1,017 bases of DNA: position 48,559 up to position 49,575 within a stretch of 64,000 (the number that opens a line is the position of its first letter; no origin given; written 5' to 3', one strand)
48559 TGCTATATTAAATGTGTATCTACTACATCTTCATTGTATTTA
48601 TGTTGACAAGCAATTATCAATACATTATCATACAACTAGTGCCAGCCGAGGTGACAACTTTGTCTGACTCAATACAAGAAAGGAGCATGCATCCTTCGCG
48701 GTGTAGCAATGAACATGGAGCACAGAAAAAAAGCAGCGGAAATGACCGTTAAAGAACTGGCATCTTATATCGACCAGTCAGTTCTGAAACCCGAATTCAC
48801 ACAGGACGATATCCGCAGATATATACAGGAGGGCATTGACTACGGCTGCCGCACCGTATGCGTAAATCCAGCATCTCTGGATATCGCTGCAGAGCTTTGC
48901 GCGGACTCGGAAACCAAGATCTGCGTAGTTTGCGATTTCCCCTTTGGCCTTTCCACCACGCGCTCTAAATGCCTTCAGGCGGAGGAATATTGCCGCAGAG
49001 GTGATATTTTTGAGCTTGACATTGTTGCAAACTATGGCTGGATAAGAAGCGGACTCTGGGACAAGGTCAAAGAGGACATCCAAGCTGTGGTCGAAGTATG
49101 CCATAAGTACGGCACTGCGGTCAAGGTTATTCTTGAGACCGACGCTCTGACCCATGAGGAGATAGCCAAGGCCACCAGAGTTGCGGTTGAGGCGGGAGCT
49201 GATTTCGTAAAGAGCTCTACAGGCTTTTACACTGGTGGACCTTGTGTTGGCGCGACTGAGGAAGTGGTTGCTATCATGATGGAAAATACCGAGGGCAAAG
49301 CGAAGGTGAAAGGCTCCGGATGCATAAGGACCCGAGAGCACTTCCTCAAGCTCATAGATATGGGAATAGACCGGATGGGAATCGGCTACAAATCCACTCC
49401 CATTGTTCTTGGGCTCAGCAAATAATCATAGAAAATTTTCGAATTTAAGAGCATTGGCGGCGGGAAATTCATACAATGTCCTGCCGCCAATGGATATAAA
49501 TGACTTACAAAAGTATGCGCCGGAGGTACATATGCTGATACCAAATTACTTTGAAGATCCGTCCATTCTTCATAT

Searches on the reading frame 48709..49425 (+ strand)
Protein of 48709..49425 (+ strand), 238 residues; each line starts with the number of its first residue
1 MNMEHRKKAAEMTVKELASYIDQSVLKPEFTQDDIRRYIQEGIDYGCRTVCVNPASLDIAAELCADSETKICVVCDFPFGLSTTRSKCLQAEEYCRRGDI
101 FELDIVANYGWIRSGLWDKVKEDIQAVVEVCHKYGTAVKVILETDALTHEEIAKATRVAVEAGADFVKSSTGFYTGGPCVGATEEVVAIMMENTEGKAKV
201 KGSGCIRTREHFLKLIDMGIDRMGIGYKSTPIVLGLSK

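Call 3: search_protein_families(library=pfam, proteins=[window:48709-49425:+])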
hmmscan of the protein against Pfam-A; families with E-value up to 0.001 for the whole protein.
window:48709-49425:+ (238 aa): 1 family
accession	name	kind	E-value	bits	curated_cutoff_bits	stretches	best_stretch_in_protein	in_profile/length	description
PF01791.15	DeoC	-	9.7e-15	55.2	23.8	1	19-220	4-212/229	DeoC/LacD family aldolase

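Call 4: search_protein_families(library=ncbifam, proteins=[window:48709-49425:+])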
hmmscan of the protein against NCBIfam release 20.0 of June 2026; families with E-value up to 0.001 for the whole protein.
window:48709-49425:+ (238 aa): 2 families
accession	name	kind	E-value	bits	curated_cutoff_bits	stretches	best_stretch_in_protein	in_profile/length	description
TIGR00126.1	deoC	equivalog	2e-56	190.8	117.3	1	16-224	1-202/211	deoxyribose-phosphate aldolase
NF008984.0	PRK12330.1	equivalog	0.00026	19.9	827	1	129-215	193-277/500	methylmalonyl-CoA carboxytransferase subunit 5S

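Call 27: search_solved_structures(query=window:48709-49425:+, max_evalue=1e-10, show_alignments=2)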
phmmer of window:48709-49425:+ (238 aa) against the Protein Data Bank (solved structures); distinct sequences matched with E-value up to 1e-10: 24.
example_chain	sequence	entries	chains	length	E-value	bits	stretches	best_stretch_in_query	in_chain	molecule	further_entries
5dbu_A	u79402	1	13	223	2e-39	138.8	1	16-225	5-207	Deoxyribose-phosphate aldolase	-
5dbt_A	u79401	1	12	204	4e-38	134.6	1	16-222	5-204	Deoxyribose-phosphate aldolase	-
8qps_A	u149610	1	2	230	2.2e-36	128.9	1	16-226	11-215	Deoxyribose-phosphate aldolase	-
4xbs_A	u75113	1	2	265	2.3e-36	128.9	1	11-226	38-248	Deoxyribose-phosphate aldolase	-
4xbk_A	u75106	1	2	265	8.4e-36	127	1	11-226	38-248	Deoxyribose-phosphate aldolase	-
6d33_A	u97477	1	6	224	1.3e-35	126.4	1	16-226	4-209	Deoxyribose-phosphate aldolase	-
5h91_A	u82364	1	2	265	1.6e-35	126.1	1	11-226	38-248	Deoxyribose-phosphate aldolase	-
3ngj_A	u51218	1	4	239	2.3e-35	125.6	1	12-225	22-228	Deoxyribose-phosphate aldolase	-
1mzh_A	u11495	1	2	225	6.6e-35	124.1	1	17-225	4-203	Deoxyribose-phosphate aldolase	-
6msw_A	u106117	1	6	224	1.2e-34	123.2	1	16-226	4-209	Deoxyribose-phosphate aldolase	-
3r12_A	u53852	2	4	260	1.3e-31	113.3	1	13-226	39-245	Deoxyribose-phosphate aldolase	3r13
1j2w_A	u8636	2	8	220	8.6e-31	110.6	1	16-226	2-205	Aldolase protein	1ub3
3ndo_A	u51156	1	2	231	9.1e-29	104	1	13-226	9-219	Deoxyribose-phosphate aldolase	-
3ng3_A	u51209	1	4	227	1.9e-28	102.9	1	13-226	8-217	Deoxyribose-phosphate aldolase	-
3oa3_A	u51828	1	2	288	5.1e-25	91.7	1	15-225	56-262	aldolase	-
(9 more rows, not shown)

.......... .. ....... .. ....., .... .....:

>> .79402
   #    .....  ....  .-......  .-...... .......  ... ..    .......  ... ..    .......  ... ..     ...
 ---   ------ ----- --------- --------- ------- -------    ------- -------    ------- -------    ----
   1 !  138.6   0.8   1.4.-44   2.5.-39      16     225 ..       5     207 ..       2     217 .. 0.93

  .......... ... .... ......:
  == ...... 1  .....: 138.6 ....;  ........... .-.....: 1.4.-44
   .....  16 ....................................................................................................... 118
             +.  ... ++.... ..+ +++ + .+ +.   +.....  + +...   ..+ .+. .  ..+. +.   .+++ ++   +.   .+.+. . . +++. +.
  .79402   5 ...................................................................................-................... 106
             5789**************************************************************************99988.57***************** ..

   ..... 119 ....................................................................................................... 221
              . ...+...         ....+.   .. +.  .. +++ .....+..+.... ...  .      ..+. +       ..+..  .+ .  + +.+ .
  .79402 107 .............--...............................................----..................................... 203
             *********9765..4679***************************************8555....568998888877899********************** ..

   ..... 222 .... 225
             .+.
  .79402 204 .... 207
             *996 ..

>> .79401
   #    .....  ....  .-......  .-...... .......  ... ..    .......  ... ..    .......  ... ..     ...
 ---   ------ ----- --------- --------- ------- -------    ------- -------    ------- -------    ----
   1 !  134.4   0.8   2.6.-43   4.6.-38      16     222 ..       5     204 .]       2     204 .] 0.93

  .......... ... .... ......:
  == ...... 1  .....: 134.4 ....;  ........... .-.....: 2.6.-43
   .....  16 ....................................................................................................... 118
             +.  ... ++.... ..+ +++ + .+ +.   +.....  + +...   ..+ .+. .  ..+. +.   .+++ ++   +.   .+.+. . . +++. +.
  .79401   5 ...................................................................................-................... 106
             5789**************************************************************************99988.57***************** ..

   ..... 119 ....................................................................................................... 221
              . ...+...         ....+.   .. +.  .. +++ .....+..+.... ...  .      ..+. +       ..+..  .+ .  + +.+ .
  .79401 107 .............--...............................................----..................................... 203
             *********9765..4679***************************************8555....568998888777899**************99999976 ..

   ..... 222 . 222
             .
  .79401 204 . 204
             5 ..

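Call 45: find_homologous_proteins(query=window:48709-49425:+, max_evalue=1e-30)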
Query window:48709-49425:+ (238 aa): 2951 proteins with E <= 1e-30 among 3455 candidates; the best 120 are listed.
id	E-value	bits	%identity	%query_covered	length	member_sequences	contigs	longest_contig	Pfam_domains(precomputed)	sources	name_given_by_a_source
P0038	3.8e-148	509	95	100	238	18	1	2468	PF01791.16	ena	-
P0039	1.8e-143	494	96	100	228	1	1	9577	PF01791.16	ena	-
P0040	2.1e-136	471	86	99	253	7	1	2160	PF01791.16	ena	-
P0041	2.9e-136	470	87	99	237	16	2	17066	PF01791.16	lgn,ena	-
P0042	1.8e-135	468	88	99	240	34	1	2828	PF01791.16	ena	-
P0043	2.2e-134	464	86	99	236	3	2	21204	PF01791.16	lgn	-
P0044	1.7e-131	455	83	99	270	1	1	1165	PF01791.16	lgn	-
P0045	4.7e-131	453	84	100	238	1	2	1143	PF01791.16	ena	-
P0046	9.8e-131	452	84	98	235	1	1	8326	PF01791.16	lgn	-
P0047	2.2e-130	451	85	98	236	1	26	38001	PF01791.16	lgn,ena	-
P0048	3.1e-130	451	84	99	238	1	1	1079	PF01791.16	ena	-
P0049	3.9e-130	450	83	99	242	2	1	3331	PF01791.16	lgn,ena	-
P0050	6.0e-130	450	81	100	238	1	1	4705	PF01791.16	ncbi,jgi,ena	-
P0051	6.7e-130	450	83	100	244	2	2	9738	PF01791.16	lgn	-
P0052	7.7e-130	449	84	98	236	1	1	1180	PF01791.16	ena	-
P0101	2.3e-117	409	74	99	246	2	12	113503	PF01791.16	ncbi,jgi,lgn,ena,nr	ncbi:MAG: deoxyribose-phosphate aldolase [Acetivibrionales bacterium]|jgi:deoxyribose-phosphate aldo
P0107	1.0e-116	407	77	99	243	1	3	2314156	PF01791.16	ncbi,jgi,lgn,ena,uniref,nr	ncbi:deoxyribose-phosphate aldolase [Christensenella timonensis]|uniref:deoxyribose-phosphate aldola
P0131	1.5e-115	403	72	99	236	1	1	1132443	PF01791.16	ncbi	ncbi:deoxyribose-phosphate aldolase [Oscillospiraceae bacterium PP1C4]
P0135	2.2e-115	402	73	99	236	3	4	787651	PF01791.16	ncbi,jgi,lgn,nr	ncbi:MAG: deoxyribose-phosphate aldolase [Sphaerochaetaceae bacterium]|nr:deoxyribose-phosphate aldo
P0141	4.3e-115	401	73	99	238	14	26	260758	PF01791.16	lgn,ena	-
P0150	6.0e-115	401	75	97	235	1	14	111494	PF01791.16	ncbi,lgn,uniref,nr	ncbi:deoxyribose-phosphate aldolase [uncultured Parabacteroides sp.]|uniref:deoxyribose-phosphate al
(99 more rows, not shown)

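Call 46: find_encoding_contigs(protein=P0107, flank=10000, max_places=1)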
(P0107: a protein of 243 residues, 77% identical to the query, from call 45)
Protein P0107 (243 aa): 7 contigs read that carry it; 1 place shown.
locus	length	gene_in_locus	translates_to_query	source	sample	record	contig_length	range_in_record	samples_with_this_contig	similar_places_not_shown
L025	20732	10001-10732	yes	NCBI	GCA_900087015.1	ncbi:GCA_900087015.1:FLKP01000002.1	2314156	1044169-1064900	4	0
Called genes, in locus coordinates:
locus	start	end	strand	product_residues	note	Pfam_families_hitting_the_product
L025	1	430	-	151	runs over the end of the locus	PF12802:MarR_2, PF01047:MarR (weak), PF13463:HTH_27 (weak)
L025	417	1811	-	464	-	PF01554:MatE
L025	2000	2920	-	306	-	PF25087:GMPPB_C (faint), PF00132:Hexapep (faint)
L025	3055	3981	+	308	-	PF04204:HTS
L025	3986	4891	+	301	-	PF00291:PALP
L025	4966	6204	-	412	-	PF01208:URO-D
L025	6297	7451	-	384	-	PF01408:GFO_IDH_MocA, PF03447:NAD_binding_3 (weak), PF22725:GFO_IDH_MocA_C3, PF02894:GFO_IDH_MocA_C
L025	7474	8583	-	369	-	PF25270:Khk, PF00294:PfkB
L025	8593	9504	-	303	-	PF01261:AP_endonuc_2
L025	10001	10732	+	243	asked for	PF01791:DeoC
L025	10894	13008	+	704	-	PF00724:Oxidored_FMN, PF07992:Pyr_redox_2, PF00070:Pyr_redox (faint), PF01266:DAO (weak), PF12831:FAD_oxidored (weak), PF13450:NAD_binding_8 (weak)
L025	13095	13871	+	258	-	PF00392:GntR, PF08220:HTH_DeoR (faint), PF14502:HTH_41 (weak), PF07702:UTRA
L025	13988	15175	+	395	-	PF13407:Peripla_BP_4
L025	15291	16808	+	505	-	PF00005:ABC_tran, PF13304:AAA_21 (faint), PF00005:ABC_tran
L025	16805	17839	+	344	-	PF02653:BPD_transp_2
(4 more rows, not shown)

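Call 47: find_encoding_contigs(protein=P0135, flank=10000, max_places=1)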
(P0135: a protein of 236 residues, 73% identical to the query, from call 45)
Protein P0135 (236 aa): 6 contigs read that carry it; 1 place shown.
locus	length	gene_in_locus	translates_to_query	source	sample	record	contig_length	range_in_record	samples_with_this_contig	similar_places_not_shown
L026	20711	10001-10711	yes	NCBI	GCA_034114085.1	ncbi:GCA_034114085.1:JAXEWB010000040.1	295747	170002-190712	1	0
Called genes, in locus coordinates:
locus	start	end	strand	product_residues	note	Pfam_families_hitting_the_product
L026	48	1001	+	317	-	PF03956:Lys_export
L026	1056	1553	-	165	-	-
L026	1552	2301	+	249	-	PF01863:YgjP-like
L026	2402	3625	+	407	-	PF00753:Lactamase_B, PF19583:ODP, PF00258:Flavodoxin_1 (weak)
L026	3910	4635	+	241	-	PF00753:Lactamase_B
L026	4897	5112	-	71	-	PF03486:HI0933_like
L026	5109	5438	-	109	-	PF00890:FAD_binding_2, PF01266:DAO (faint), PF03486:HI0933_like, PF13450:NAD_binding_8 (weak)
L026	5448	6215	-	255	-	PF07722:Peptidase_C26, PF00117:GATase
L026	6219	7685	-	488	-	PF01546:Peptidase_M20, PF07687:M20_dimer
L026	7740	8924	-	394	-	PF01979:Amidohydro_1, PF07969:Amidohydro_3 (weak)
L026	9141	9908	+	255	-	PF00392:GntR, PF14502:HTH_41 (weak), PF07702:UTRA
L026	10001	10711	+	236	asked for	PF01791:DeoC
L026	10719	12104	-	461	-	PF01554:MatE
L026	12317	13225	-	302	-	PF01738:DLH (weak), PF02129:Peptidase_S15, PF20434:BD-FAE, PF00561:Abhydrolase_1, PF12146:Hydrolase_4, PF12697:Abhydrolase_6, PF20408:Abhydrolase_11, PF00326:Peptidase_S9 (weak), +1 more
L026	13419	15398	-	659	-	PF08497:Radical_SAM_N, PF11842:DUF3362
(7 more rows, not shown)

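Call 48: find_encoding_contigs(protein=P0150, flank=10000, max_places=1)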
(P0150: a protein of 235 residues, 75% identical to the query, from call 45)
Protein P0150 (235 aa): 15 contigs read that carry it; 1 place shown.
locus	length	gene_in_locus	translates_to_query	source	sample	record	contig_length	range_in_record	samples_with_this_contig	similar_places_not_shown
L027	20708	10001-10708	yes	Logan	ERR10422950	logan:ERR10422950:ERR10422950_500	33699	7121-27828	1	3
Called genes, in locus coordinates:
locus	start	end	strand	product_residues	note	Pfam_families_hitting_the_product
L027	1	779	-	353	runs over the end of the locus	PF00356:LacI, PF00532:Peripla_BP_1, PF13407:Peripla_BP_4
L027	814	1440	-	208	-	PF06161:DUF975, PF06790:UPF0259, PF25231:DUF7847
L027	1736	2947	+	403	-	PF25919:BSH_CusB (faint), PF25917:BSH_RND, PF25973:BSH_CzcB (faint), PF25876:HH_MFP_RND (weak), PF25944:Beta-barrel_RND, PF25967:RND-MFP_C (weak), PF25989:YknX_C (weak)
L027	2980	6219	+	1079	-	PF00873:ACR_tran, PF03176:MMPL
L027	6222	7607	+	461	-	PF02321:OEP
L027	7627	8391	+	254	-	PF25084:LbH_EIF2B (faint), PF25087:GMPPB_C (weak), PF00132:Hexapep (weak), PF13720:Acetyltransf_11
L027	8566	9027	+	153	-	-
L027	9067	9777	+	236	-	PF00392:GntR, PF08220:HTH_DeoR (weak), PF07702:UTRA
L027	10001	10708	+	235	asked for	PF01791:DeoC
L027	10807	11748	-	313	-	PF00056:Ldh_1_N, PF02866:Ldh_1_C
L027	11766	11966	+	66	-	-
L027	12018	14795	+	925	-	PF07715:Plug, PF00593:TonB_dep_Rec_b-barrel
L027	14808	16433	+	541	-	PF14322:SusD-like_3, PF12771:SusD-like_2 (weak), PF07980:SusD_RagB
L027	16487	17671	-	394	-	PF17785:PUA_3, PF10672:Methyltrans_SAM, PF02475:TRM5-TYW2_MTfase (weak), PF05175:MTS (weak), PF03602:Cons_hypoth95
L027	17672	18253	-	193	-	PF01612:DNA_pol_A_exo1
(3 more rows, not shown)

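Call 62: find_encoding_contigs(protein=P0131, flank=10000, max_places=1)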
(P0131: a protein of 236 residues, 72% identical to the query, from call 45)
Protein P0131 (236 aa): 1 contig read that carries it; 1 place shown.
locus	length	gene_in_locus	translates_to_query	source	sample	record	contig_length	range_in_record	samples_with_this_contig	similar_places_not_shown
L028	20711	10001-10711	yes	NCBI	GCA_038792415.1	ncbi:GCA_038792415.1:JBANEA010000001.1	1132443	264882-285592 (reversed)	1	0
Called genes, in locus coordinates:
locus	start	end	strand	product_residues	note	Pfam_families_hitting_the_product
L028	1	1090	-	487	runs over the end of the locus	PF23357:DUF7088, PF09822:ABC_transp_aux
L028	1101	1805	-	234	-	PF01061:ABC2_membrane, PF12679:ABC2_membrane_2 (weak)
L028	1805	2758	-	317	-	PF00005:ABC_tran, PF13304:AAA_21 (weak)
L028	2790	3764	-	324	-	PF01408:GFO_IDH_MocA, PF03447:NAD_binding_3, PF22725:GFO_IDH_MocA_C3 (weak)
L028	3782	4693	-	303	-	PF01261:AP_endonuc_2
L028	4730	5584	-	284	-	PF01261:AP_endonuc_2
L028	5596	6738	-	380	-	PF01408:GFO_IDH_MocA, PF22725:GFO_IDH_MocA_C3, PF02894:GFO_IDH_MocA_C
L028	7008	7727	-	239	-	PF01182:Glucosamine_iso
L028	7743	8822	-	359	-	PF01408:GFO_IDH_MocA, PF22725:GFO_IDH_MocA_C3, PF02894:GFO_IDH_MocA_C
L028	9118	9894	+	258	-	PF00392:GntR, PF14502:HTH_41 (faint), PF07702:UTRA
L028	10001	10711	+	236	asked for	PF01791:DeoC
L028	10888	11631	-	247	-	PF03009:GDPD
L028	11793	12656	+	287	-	PF01418:HTH_6, PF01380:SIS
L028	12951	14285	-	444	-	-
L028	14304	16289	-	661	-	PF00724:Oxidored_FMN, PF07992:Pyr_redox_2, PF00070:Pyr_redox (weak), PF12831:FAD_oxidored (weak), PF13450:NAD_binding_8 (weak), PF13738:Pyr_redox_3, PF07992:Pyr_redox_2, PF00070:Pyr_redox, +8 more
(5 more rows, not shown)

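Call 63: find_encoding_contigs(protein=P0101, flank=10000, max_places=1)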
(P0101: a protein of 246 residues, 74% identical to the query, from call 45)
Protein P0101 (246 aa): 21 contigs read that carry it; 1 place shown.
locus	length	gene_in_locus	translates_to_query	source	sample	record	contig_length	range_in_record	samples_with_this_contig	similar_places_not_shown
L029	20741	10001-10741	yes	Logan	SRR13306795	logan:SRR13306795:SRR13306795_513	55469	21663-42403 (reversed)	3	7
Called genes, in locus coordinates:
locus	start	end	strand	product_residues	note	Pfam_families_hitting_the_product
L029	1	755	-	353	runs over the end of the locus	PF01408:GFO_IDH_MocA, PF02894:GFO_IDH_MocA_C, PF22725:GFO_IDH_MocA_C3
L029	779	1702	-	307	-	PF13353:Fer4_12, PF04055:Radical_SAM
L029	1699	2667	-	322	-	PF00294:PfkB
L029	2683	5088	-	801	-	PF02901:PFL-like, PF01228:Gly_radical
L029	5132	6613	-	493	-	PF00005:ABC_tran, PF13304:AAA_21 (faint), PF00005:ABC_tran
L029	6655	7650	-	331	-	PF00532:Peripla_BP_1, PF13407:Peripla_BP_4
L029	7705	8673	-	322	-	PF02653:BPD_transp_2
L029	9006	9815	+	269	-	PF00392:GntR, PF07702:UTRA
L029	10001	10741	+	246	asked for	PF01791:DeoC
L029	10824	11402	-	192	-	PF02441:Flavoprotein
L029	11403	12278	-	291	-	PF16924:DpaA_N, PF02826:2-Hacid_dh_C, PF01488:Shikimate_DH (weak)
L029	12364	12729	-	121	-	-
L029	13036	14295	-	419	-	PF00675:Peptidase_M16, PF05193:Peptidase_M16_C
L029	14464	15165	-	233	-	PF13353:Fer4_12, PF04055:Radical_SAM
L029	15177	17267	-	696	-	PF03477:ATP-cone, PF13597:NRDD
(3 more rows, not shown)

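Call 64: find_encoding_contigs(protein=P0141, flank=10000, max_places=1)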
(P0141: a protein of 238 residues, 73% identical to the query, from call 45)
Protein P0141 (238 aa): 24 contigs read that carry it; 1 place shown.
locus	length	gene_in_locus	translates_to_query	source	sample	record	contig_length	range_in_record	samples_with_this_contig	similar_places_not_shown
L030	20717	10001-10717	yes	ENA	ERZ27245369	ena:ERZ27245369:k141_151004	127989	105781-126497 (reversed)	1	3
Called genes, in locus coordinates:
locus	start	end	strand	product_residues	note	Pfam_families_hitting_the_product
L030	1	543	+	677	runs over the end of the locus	?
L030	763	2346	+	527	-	PF02378:PTS_EIIC, PF00367:PTS_EIIB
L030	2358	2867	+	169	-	-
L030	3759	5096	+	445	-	PF02056:Glyco_hydro_4, PF11975:Glyco_hydro_4C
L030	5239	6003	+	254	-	PF01418:HTH_6, PF01380:SIS, PF13580:SIS_2 (weak)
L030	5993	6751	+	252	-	PF01418:HTH_6, PF01380:SIS, PF13580:SIS_2 (faint)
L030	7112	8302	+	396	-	PF01676:Metalloenzyme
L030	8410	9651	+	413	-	PF01979:Amidohydro_1, PF07969:Amidohydro_3 (weak)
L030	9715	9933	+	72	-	-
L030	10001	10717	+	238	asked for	PF01791:DeoC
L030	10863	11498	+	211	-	PF00702:Hydrolase, PF12710:HAD (weak), PF13419:HAD_2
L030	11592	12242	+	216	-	PF02525:Flavodoxin_2, PF03358:FMN_red (weak)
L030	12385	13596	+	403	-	PF08984:DUF1858, PF13343:SBP_bac_6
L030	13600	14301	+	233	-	PF02492:cobW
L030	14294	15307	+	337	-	PF00005:ABC_tran, PF02463:SMC_N (faint)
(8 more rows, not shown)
